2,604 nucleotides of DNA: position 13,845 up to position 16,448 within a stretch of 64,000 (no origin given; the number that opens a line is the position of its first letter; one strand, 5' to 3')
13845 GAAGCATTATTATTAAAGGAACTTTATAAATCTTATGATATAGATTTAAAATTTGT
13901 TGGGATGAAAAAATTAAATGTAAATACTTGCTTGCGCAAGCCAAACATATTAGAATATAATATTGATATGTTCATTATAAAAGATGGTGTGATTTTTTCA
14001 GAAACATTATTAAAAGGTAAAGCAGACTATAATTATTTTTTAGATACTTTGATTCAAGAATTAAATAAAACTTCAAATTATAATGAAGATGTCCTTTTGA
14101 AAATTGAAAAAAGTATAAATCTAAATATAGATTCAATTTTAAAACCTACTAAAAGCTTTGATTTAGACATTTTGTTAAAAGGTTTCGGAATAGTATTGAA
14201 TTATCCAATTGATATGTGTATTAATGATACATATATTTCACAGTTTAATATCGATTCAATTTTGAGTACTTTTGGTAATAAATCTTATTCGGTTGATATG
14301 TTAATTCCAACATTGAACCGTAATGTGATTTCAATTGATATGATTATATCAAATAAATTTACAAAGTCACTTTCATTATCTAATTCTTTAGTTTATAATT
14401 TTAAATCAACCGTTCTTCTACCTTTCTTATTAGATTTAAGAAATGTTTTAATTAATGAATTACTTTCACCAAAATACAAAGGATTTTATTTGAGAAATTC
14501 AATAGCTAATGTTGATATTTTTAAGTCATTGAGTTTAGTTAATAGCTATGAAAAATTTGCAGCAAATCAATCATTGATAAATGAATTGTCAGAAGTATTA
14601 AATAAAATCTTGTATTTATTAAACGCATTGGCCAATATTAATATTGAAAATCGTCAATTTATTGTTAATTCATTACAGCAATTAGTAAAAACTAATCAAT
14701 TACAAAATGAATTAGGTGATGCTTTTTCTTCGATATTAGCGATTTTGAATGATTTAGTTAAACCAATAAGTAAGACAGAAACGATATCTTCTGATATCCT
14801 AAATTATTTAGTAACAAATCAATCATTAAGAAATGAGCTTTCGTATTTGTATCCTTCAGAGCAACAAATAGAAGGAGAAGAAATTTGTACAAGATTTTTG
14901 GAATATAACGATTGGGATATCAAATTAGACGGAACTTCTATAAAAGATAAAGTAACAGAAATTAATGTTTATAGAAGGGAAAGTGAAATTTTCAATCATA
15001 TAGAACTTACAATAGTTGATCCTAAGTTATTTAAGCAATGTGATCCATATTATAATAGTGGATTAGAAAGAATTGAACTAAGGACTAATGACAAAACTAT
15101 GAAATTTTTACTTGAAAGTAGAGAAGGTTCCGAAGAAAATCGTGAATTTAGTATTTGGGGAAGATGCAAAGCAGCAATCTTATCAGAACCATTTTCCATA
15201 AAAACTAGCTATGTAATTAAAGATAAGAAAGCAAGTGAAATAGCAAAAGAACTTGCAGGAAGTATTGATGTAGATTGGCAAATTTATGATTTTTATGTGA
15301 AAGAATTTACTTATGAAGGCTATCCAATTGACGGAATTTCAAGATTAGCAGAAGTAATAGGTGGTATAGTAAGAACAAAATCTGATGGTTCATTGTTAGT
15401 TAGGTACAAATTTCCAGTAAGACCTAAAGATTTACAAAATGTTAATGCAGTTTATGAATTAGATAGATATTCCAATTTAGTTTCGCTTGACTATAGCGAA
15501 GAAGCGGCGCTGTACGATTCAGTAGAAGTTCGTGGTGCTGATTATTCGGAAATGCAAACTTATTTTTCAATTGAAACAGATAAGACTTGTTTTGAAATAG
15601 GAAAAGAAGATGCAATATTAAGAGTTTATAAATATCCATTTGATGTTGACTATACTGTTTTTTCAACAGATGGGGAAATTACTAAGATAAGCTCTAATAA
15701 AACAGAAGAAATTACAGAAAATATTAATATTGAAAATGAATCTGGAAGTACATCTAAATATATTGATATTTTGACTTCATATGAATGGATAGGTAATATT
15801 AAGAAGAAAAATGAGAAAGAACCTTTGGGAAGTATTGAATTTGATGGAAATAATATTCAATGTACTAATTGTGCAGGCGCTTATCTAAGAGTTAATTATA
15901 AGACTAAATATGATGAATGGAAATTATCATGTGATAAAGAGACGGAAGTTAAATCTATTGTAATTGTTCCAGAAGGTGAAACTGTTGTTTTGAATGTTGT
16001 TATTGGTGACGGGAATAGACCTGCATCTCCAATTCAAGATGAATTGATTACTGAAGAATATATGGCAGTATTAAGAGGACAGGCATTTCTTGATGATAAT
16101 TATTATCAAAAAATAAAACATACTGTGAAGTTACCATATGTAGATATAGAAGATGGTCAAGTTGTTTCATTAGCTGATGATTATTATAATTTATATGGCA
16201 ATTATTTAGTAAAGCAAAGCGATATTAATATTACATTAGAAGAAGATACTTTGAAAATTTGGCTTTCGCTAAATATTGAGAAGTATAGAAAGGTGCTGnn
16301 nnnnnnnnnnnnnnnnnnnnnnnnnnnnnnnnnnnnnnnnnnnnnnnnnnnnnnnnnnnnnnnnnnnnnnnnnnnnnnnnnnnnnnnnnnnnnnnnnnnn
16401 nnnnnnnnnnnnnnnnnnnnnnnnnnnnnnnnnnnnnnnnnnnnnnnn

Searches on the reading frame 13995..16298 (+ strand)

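Call 17: search_protein_families(library=phrogs, proteins=[window:13995-16298:+], max_evalue=0.01)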
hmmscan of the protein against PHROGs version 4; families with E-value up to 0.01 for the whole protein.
window:13995-16298:+ (768 aa): 4 families
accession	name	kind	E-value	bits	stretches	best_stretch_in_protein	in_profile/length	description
phrog_6079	-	tail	6.3e-11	42.6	1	350-477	321-459/605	tail protein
phrog_24698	-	unknown function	1.9e-05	24.8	1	410-501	186-278/432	-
phrog_22220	-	unknown function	0.00029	21.9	1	667-728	5-67/100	-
phrog_18536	-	unknown function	0.0047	17.4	1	537-619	4-78/141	-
